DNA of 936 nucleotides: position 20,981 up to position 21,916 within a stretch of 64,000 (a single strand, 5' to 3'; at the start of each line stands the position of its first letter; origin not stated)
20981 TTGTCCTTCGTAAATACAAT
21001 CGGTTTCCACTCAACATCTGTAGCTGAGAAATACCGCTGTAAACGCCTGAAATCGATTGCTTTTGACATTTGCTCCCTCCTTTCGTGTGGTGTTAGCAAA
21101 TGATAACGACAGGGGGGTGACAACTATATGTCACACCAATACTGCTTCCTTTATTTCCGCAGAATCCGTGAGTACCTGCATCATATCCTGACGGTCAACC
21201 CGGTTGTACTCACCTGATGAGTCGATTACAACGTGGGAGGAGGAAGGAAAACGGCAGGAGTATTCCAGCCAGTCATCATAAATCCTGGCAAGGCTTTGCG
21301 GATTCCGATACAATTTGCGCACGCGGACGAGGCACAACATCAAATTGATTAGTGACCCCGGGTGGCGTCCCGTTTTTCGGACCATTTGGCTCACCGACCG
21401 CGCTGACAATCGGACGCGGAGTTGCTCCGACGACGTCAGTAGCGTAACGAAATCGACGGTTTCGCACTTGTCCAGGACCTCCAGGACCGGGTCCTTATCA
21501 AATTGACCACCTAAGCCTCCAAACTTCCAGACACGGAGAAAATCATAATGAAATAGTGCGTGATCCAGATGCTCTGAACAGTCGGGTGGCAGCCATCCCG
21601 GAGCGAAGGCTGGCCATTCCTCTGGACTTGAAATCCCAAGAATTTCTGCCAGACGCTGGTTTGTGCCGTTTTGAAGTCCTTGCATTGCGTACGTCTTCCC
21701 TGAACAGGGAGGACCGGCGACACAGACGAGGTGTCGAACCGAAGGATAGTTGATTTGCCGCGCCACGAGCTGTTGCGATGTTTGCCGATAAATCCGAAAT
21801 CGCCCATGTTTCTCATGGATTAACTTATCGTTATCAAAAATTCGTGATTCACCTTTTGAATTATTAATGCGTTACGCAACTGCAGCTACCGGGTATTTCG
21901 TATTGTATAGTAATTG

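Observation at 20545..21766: Rad52-family single-strand annealing protein plus a P-loop kinase-like gene embedded between uvrA and a flotillin operon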

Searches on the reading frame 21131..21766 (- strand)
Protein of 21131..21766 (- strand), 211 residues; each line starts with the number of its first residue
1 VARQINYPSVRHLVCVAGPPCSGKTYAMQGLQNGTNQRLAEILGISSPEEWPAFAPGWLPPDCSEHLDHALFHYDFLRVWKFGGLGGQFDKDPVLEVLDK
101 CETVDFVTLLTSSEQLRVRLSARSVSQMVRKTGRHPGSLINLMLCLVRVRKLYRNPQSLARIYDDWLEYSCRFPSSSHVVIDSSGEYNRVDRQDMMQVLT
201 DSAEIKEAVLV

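Call 3: search_protein_families(library=pfam, proteins=[window:21131-21766:-], max_evalue=1)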
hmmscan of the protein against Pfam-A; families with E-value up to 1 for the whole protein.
window:21131-21766:- (211 aa): 3 families
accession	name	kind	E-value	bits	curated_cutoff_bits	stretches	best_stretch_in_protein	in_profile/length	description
PF13238.12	AAA_18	-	0.018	15.9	29.4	1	14-34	1-21/128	AAA domain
PF13604.12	AAA_30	-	0.05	13.8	27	1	11-45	18-52/191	AAA domain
PF20720.3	nSTAND3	-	0.19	11.8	27.2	0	11-53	17-59/155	Novel STAND NTPase 3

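Call 4: search_protein_families(library=phrogs, proteins=[window:21131-21766:-], max_evalue=1)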
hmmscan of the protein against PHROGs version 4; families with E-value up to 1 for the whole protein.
window:21131-21766:- (211 aa): 1 family
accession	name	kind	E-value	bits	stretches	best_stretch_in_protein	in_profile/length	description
phrog_18570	-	unknown function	0.18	13.2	1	74-122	10-58/77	-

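Call 5: search_protein_families(library=ncbifam, proteins=[window:21131-21766:-], max_evalue=1)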
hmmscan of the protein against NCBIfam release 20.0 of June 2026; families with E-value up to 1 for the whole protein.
window:21131-21766:- (211 aa): 1 family
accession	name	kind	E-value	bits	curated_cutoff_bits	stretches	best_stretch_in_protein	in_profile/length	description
NF006746.0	PRK09270.1-5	subfamily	0.079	11.9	250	1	8-34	18-44/210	nucleoside/nucleotide kinase family protein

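Call 10: find_homologous_proteins(query=window:21131-21766:-)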
Query window:21131-21766:- (211 aa): 6 proteins with E <= 0.001 among 88 candidates.
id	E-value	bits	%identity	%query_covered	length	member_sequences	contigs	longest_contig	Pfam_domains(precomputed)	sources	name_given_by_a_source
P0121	2.2e-138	477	98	100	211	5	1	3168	-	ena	-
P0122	6.1e-75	269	58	95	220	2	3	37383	-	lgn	-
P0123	1.1e-67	246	50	95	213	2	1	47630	-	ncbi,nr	ncbi:MAG: hypothetical protein HKN43_13005 [Rhodothermales bacterium]|nr:hypothetical protein [Rhodo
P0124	3.8e-67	244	52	94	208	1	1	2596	-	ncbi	-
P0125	6.0e-65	237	50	100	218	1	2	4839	-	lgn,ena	-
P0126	1.9e-11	62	29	87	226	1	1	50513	PF13671.13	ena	-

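Call 26: predict_structure(alignment_id=A2)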
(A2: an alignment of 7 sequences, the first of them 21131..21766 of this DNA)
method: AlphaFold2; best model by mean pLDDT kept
length: 211 residues; sequences in the alignment: 7
mean_pLDDT: 86.9   pTM: 0.84
mean pLDDT of the five models: 86.9, 84.1, 83.8, 80.3, 78.6
residues with pLDDT >= 90: 113; 70-90: 84; 50-70: 7; < 50: 7
segments of 3 or more residues with pLDDT < 50: 207-211
pLDDT, mean of each block of 10 residues (from residue 1): 75 95 91 91 91 91 93 92 83 91 95 91 79 81 88 93 94 89 87 90 52 36
secondary structure, 60 per line:
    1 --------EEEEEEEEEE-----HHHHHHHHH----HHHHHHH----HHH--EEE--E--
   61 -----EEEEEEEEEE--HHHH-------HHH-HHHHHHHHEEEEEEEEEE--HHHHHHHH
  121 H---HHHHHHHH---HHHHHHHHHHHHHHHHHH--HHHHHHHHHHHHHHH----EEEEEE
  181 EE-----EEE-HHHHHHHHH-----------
elements in order: E9-18 H24-32 H37-43 E53-55 E66-75 H78-81 H93-100 E101-110 H113-121 H125-132 H136-153 H156-170 E175-182 E188-190 H192-200

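Call 29: search_protein_representatives(alignment_id=A2)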
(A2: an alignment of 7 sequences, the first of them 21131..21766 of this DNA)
Query: 7 sequences, 213 profile positions. Proteins with E-value up to 0.001 (for the whole library): 775; up to 1e-10: 393; up to 1e-30: 7. The best 150 are listed.
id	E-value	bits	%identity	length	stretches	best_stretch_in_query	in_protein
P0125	2.6e-100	350.4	-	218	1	1-212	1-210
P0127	4.0e-41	157.0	-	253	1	1-202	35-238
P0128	2.8e-37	144.4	-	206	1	6-192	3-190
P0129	2.3e-33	131.6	-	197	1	9-190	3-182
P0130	2.5e-33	131.5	-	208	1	10-198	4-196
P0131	2.8e-32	128.1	-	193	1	9-193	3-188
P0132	7.0e-32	126.8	-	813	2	9-203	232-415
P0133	1.6e-30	122.3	-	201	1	9-186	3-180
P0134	8.0e-30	120.1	-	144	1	71-201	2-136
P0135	2.1e-29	118.7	-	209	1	16-186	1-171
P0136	2.8e-29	118.3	-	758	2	7-174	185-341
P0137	3.4e-29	118.0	-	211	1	9-189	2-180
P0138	6.3e-29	117.1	-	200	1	9-190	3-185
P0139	9.6e-29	116.5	-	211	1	9-193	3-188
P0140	1.1e-28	116.3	-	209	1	11-187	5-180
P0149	1.5e-27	112.6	-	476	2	9-139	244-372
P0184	1.0e-21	93.6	-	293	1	9-180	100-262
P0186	1.5e-21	93.0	-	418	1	9-192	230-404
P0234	1.1e-17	80.4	-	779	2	9-122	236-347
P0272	2.9e-16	75.7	-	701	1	9-204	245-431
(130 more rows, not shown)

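Call 30: search_protein_families(library=pfam, proteins=[P0127, P0128, P0129, P0132, P0136, P0149, P0186, P0234, P0272, P0184], max_evalue=0.01)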
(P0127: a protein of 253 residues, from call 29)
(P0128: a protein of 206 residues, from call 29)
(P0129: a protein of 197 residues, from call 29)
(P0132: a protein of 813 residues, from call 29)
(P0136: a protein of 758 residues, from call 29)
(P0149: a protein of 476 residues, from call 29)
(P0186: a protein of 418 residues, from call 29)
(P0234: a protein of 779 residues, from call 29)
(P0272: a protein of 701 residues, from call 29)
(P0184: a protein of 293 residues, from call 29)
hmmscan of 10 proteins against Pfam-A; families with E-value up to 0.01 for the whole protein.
P0127 (253 aa): 3 families
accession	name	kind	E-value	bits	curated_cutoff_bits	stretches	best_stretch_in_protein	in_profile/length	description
PF13671.12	AAA_33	-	3.8e-05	24.5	27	0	47-66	1-20/143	AAA domain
PF13521.12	AAA_28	-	0.0012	19.5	27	1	48-71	2-26/164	AAA domain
PF13238.12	AAA_18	-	0.0018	19.1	29.4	1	48-68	1-21/128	AAA domain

P0128 (206 aa): 2 families
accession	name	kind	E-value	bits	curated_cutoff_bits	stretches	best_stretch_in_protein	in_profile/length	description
PF13238.12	AAA_18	-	0.00062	20.7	29.4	0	11-28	1-18/128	AAA domain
PF13191.12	AAA_16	-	0.0095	16.9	32.6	0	9-31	25-47/167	AAA ATPase domain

P0129 (197 aa): 1 family
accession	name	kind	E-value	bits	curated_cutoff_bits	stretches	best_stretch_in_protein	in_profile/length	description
PF03193.22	RsgA_GTPase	-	0.004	17.4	30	1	5-27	106-128/174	RsgA GTPase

P0132 (813 aa): 16 families
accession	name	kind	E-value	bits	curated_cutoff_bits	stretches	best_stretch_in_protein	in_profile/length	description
PF13847.12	Methyltransf_31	-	3.8e-28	98.4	27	2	50-153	4-113/145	Methyltransferase domain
PF13649.12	Methyltransf_25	-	9.9e-26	90.7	27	2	53-142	1-94/97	Methyltransferase domain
PF13489.12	Methyltransf_23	-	1e-23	84.3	27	2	42-154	15-121/164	Methyltransferase domain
PF08241.18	Methyltransf_11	-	1.3e-22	80.6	21.2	2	54-142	1-88/95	Methyltransferase domain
PF08242.18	Methyltransf_12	-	1.8e-21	77.1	30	2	54-142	1-93/98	Methyltransferase domain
PF08003.17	Methyltransf_9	-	3.9e-15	56.1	23.8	1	47-148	113-218/315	Protein of unknown function (DUF1698)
PF02353.26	CMAS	-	5.9e-11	42.6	27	1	49-128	62-141/273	Mycolic acid cyclopropane synthetase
PF06325.19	PrmA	-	1.5e-09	38.2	22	1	49-126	161-237/296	Ribosomal protein L11 methyltransferase (PrmA)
PF05175.20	MTS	-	7.4e-09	35.9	23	2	45-145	28-130/170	Methyltransferase small domain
PF07021.18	MetW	-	1.8e-07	31.4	21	1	50-158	14-117/193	Methionine biosynthesis protein MetW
PF03602.21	Cons_hypoth95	-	2.4e-07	31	24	1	433-478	32-77/182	Conserved hypothetical protein 95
PF01728.25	FtsJ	-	1.9e-06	28.4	24.1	1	47-120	20-97/181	FtsJ-like methyltransferase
PF13679.12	Methyltransf_32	-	4.7e-06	27.1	27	0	50-121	26-105/143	Methyltransferase domain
PF05219.18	DREV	-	8.8e-05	22.2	26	0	441-534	92-179/265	DREV methyltransferase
PF05401.17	NodS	-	0.00021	21.6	24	1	51-129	45-121/201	Nodulation protein S (NodS)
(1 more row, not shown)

P0136 (758 aa): 16 families
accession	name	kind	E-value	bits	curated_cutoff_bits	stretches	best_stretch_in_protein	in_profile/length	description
PF13649.12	Methyltransf_25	-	1.9e-11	44.9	27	1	401-469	2-76/97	Methyltransferase domain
PF08241.18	Methyltransf_11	-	5.5e-09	37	21.2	1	401-478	1-81/95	Methyltransferase domain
PF13489.12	Methyltransf_23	-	6.3e-09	36.2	27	1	386-484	12-108/164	Methyltransferase domain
PF08242.18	Methyltransf_12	-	2.8e-08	34.8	30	1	401-480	1-88/98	Methyltransferase domain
PF13847.12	Methyltransf_31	-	2.1e-07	31.2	27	1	397-475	4-92/145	Methyltransferase domain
PF00350.29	Dynamin_N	-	1.9e-05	25.2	27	0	578-597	1-20/168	Dynamin family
PF13401.12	AAA_22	-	7.3e-05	23.5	27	0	577-603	7-37/130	AAA domain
PF02367.23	TsaE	-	0.00017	22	26.6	0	185-212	17-44/128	Threonylcarbamoyl adenosine biosynthesis protein TsaE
PF01712.25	dNK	-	0.00023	21.4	27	0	578-597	1-20/203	Deoxynucleoside kinase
PF00009.33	GTP_EFTU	-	0.00076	19.6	26.5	0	192-211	6-25/188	Elongation factor Tu GTP binding domain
PF02492.25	cobW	-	0.0011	19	20.7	0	192-211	3-22/180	CobW/HypB/UreG, nucleotide-binding domain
PF01926.29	MMR_HSR1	-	0.0012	19.4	21.9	0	578-614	2-37/113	50S ribosome-binding GTPase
PF13671.12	AAA_33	-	0.0017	19.1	27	0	191-210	1-20/143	AAA domain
PF13191.12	AAA_16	-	0.002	19.1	32.6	0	179-210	15-45/167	AAA ATPase domain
PF13238.12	AAA_18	-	0.0025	18.7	29.4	0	578-598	1-21/128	AAA domain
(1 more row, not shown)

P0149 (476 aa): 11 families
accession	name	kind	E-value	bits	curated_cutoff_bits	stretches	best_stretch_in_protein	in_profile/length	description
PF13847.12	Methyltransf_31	-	6.2e-12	45.9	27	1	58-152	4-104/145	Methyltransferase domain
PF13649.12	Methyltransf_25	-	2.6e-11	44.5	27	1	61-138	1-80/97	Methyltransferase domain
PF13489.12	Methyltransf_23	-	8.2e-10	39.1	27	1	50-164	15-123/164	Methyltransferase domain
PF08242.18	Methyltransf_12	-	1.2e-09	39.2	30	1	62-147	1-90/98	Methyltransferase domain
PF08241.18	Methyltransf_11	-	1.3e-09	39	21.2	1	62-143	1-81/95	Methyltransferase domain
PF08003.17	Methyltransf_9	-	3.9e-09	36.3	23.8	1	54-148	112-208/315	Protein of unknown function (DUF1698)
PF06325.19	PrmA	-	0.00012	22.2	22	1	55-132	159-235/296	Ribosomal protein L11 methyltransferase (PrmA)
PF05175.20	MTS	-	0.00044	20.4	23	1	54-134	29-110/170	Methyltransferase small domain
PF05401.17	NodS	-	0.00059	20.2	24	1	50-137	36-121/201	Nodulation protein S (NodS)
PF13679.12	Methyltransf_32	-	0.0042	17.5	27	1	55-129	23-108/143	Methyltransferase domain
PF03602.21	Cons_hypoth95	-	0.0078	16.3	24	0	45-126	29-117/182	Conserved hypothetical protein 95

P0186 (418 aa): 11 families
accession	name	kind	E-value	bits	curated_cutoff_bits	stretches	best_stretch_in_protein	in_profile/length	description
PF13649.12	Methyltransf_25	-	1.7e-10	41.9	27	1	52-138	1-92/97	Methyltransferase domain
PF13489.12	Methyltransf_23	-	2.3e-10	40.9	27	1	41-155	15-126/164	Methyltransferase domain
PF13847.12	Methyltransf_31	-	1.6e-08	34.8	27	1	51-141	6-105/145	Methyltransferase domain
PF08242.18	Methyltransf_12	-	4.7e-08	34.1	30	1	53-138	1-91/98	Methyltransferase domain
PF08003.17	Methyltransf_9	-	8.8e-07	28.6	23.8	1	46-148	113-220/315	Protein of unknown function (DUF1698)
PF08241.18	Methyltransf_11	-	1.6e-06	29.1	21.2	1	53-136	1-84/95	Methyltransferase domain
PF03602.21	Cons_hypoth95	-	0.00014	22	24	1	43-85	36-78/182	Conserved hypothetical protein 95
PF01728.25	FtsJ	-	0.0005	20.5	24.1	1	49-84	22-58/181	FtsJ-like methyltransferase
PF13671.12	AAA_33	-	0.00062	20.5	27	1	234-354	1-121/143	AAA domain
PF06325.19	PrmA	-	0.00083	19.4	22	1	49-125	162-238/296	Ribosomal protein L11 methyltransferase (PrmA)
PF13191.12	AAA_16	-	0.009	17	32.6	0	228-263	20-59/167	AAA ATPase domain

P0234 (779 aa): 11 families
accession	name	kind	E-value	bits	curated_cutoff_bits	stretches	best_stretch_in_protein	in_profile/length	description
PF13489.12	Methyltransf_23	-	2.4e-11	44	27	1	45-159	15-123/164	Methyltransferase domain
PF13469.12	Sulfotransfer_3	-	3.4e-10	41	27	1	523-728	2-213/216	Sulfotransferase family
PF13649.12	Methyltransf_25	-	1.1e-09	39.2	27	1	56-143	1-92/97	Methyltransferase domain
PF13847.12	Methyltransf_31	-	4.5e-09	36.6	27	1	53-154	4-111/145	Methyltransferase domain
PF08003.17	Methyltransf_9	-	2e-08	34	23.8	1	53-157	116-224/315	Protein of unknown function (DUF1698)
PF08241.18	Methyltransf_11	-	5.9e-08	33.7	21.2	1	57-143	1-86/95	Methyltransferase domain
PF08242.18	Methyltransf_12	-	3.5e-06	28.1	30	1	57-143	1-91/98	Methyltransferase domain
PF00685.33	Sulfotransfer_1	-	8e-06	25.9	22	1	521-732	2-186/255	Sulfotransferase domain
PF01728.25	FtsJ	-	0.00048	20.5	24.1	1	52-88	21-58/181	FtsJ-like methyltransferase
PF07021.18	MetW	-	0.0014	18.7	21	1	51-148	12-106/193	Methionine biosynthesis protein MetW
PF06325.19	PrmA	-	0.0037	17.2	22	1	52-127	161-235/296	Ribosomal protein L11 methyltransferase (PrmA)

P0272 (701 aa): 15 families
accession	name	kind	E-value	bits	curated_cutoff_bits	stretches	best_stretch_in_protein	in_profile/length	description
PF13649.12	Methyltransf_25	-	2.1e-28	99.3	27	2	497-587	2-97/97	Methyltransferase domain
PF13847.12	Methyltransf_31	-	2.6e-28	99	27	2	53-146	3-102/145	Methyltransferase domain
PF08241.18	Methyltransf_11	-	5.9e-26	91.4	21.2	2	497-591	1-95/95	Methyltransferase domain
PF08242.18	Methyltransf_12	-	9.4e-25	87.7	30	2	58-142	1-89/98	Methyltransferase domain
PF13489.12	Methyltransf_23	-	1.8e-24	86.8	27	2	47-164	16-128/164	Methyltransferase domain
PF08003.17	Methyltransf_9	-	2e-13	50.5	23.8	1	51-176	113-241/315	Protein of unknown function (DUF1698)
PF02353.26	CMAS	-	4.4e-09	36.5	27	1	54-131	63-140/273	Mycolic acid cyclopropane synthetase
PF01728.25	FtsJ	-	1.1e-08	35.6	24.1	1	53-123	21-96/181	FtsJ-like methyltransferase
PF05401.17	NodS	-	1.3e-07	32.1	24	1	52-134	42-122/201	Nodulation protein S (NodS)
PF05175.20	MTS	-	2.9e-07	30.7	23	0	488-598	27-147/170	Methyltransferase small domain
PF06325.19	PrmA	-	1.1e-06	28.8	22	1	53-130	161-237/296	Ribosomal protein L11 methyltransferase (PrmA)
PF07021.18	MetW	-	1.3e-05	25.4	21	0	493-528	14-50/193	Methionine biosynthesis protein MetW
PF13679.12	Methyltransf_32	-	0.00017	22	27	0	55-129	27-109/143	Methyltransferase domain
PF01209.24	Ubie_methyltran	-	0.00037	20.3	20.1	1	490-540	45-98/233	ubiE/COQ5 methyltransferase family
PF13555.12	AAA_29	-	0.0058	16.8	27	0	248-265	23-40/61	P-loop containing region of AAA domain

P0184 (293 aa): 4 families
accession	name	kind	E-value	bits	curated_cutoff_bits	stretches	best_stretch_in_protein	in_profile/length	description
PF13191.12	AAA_16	-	0.00058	20.8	32.6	1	96-128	19-50/167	AAA ATPase domain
PF00437.27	T2SSE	-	0.0012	18.1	24.9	1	99-149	139-189/370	Type II/IV secretion system protein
PF13521.12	AAA_28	-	0.0029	18.3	27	1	105-132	2-30/164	AAA domain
PF13555.12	AAA_29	-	0.0067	16.6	27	0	101-119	21-39/61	P-loop containing region of AAA domain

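Call 31: fold_search(model_id=the predicted structure, library=pdb)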
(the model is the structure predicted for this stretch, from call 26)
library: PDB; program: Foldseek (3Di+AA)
matches with E <= 10: 1112; with E <= 0.001: 1
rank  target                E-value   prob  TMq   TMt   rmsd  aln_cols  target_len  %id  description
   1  6ybh_B                5.8e-04  0.91  0.32  0.32  14.6       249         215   12  Deoxyribonucleoside Kinase (released 2021-03-31)
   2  9jix_C                1.5e-03  0.82  0.22  0.29  14.6       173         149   16  Crystal structure of de novo designed ATPase, PL2x4_2 (released 2025-04-23)
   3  6epg_F                2.0e-03  0.99  0.37  0.22   7.6       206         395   12  Structure of the epsilon_1 / zeta_1 antitoxin / toxin system from Neisseria gonorrhoeae. (released 2018-05-02)
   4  2rhm_A                4.4e-03  0.95  0.34  0.39  12.4       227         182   13  Crystal structure of a putative kinase (caur_3907) from chloroflexus aurantiacus j-10-fl at 1.70 A resolution (released 2007-11-20)
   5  3cm0                  5.9e-03  0.82  0.30  0.33   9.4       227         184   14  Crystal structure of adenylate kinase from Thermus thermophilus HB8 (released 2008-09-23)
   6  5xmb_D                7.1e-03  0.87  0.35  0.29  10.6       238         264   13  Mycobacterium tuberculosis Pantothenate kinase mutant F247A (released 2018-05-16)
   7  8w5z_A                7.5e-03  0.77  0.28  0.20  16.2       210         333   11  Crystal structure of tick tyrosylprotein sulfotransferase reveals the activation mechanism of tick anticoagulant prote (released 2024-04-10)
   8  6ln3                  7.5e-03  0.72  0.34  0.35   8.9       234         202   15  Crystal structure of adenylate kinase from an extremophilic archaeon Aeropyrum pernix with ATP and AMP (released 2020-04-22)
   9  7eey_C                9.0e-03  0.80  0.31  0.33   8.0       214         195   12  The structure of the N-terminal doamin of the Schizosaccharomyces pombe Tad2 adenosine deaminase (released 2022-03-23)
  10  3qpu                  1.2e-02  0.84  0.37  0.21  10.7       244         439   12  PFKFB3 in complex with PPi (released 2012-02-08)
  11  6epi_F                1.3e-02  0.96  0.36  0.22   7.3       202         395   14  Structure of the epsilon_1 / zeta_1 antitoxin / toxin system from Neisseria gonorrhoeae in complex with UNAM-4P. (released 2018-05-02)
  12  6n55_G                1.3e-02  0.87  0.34  0.36   8.6       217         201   10  Crystal structure of human uridine-cytidine kinase 2 complexed with 2'-azidouridine (released 2019-11-27)
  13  7eey_B                1.3e-02  0.80  0.32  0.34   7.8       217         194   14  The structure of the N-terminal doamin of the Schizosaccharomyces pombe Tad2 adenosine deaminase (released 2022-03-23)
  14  2jcs_A                1.3e-02  0.80  0.37  0.39   8.9       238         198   12  Active site mutant of dNK from D. melanogaster with dTTP bound (released 2007-02-27)
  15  2f3r_B                1.3e-02  0.60  0.28  0.30   9.0       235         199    9  Crystal Structure Of E.coli Guanylate Kinase In Complex With Ap5G (released 2006-05-30)
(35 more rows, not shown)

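Call 34: find_encoding_contigs(protein=P0121, flank=10000, max_places=4)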
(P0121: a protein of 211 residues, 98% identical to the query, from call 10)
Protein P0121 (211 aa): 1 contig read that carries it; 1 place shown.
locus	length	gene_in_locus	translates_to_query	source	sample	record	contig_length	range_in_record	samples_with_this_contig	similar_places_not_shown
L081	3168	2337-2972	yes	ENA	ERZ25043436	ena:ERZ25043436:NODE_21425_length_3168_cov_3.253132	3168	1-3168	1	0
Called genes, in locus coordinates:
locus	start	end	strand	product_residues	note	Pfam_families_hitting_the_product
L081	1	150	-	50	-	?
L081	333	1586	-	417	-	PF01145:Band_7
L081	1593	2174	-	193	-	-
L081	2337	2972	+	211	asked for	-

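Call 35: find_encoding_contigs(protein=P0122, flank=10000, max_places=4)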
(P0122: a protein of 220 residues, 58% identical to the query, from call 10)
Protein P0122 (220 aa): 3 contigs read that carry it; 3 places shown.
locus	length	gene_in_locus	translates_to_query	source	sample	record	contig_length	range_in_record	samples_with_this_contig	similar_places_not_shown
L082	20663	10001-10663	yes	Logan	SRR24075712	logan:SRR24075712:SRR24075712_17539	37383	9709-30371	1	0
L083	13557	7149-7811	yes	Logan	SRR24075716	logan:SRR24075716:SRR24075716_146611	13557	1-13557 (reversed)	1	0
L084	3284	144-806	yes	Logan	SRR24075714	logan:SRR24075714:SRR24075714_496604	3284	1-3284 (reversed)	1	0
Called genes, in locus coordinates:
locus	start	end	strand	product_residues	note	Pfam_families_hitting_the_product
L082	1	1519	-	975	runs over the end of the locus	PF26549:Tricorn_N, PF26550:Tricorn_2nd, PF26549:Tricorn_N, PF07676:PD40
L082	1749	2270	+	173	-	-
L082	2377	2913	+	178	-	-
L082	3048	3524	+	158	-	-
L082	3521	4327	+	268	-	-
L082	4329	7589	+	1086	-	PF13620:CarboxypepD_reg (weak), PF22904:NOMO1-like_2nd (faint), PF13715:CarbopepD_reg_2 (faint), PF17210:SdrD_B (faint), PF17802:SpaA (faint), PF01476:LysM (faint)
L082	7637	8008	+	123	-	-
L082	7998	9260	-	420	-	PF01145:Band_7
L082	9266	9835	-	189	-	-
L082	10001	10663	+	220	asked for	-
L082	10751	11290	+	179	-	PF04098:Rad52_Rad22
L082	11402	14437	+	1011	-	PF02463:SMC_N (faint), PF13191:AAA_16 (faint), PF13555:AAA_29 (faint), PF20703:nSTAND1 (faint), PF17760:UvrA_inter, PF00684:DnaJ_CXXCXGXG (faint), PF17755:UvrA_DNA-bind, PF00005:ABC_tran (weak)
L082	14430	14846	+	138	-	-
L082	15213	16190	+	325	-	PF01551:Peptidase_M23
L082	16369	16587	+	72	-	PF11387:DUF2795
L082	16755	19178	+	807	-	PF07244:POTRA (weak), PF01103:Omp85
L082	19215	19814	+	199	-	PF00027:cNMP_binding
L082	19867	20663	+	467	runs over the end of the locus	PF01938:TRAM, PF05958:tRNA_U5-meth_tr, PF00398:RrnaAD (faint), PF05175:MTS (faint), PF09445:Methyltransf_15 (weak), PF13847:Methyltransf_31, PF13649:Methyltransf_25 (weak), PF05958:tRNA_U5-meth_tr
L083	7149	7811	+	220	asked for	-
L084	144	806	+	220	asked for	-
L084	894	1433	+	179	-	PF04098:Rad52_Rad22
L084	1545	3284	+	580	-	?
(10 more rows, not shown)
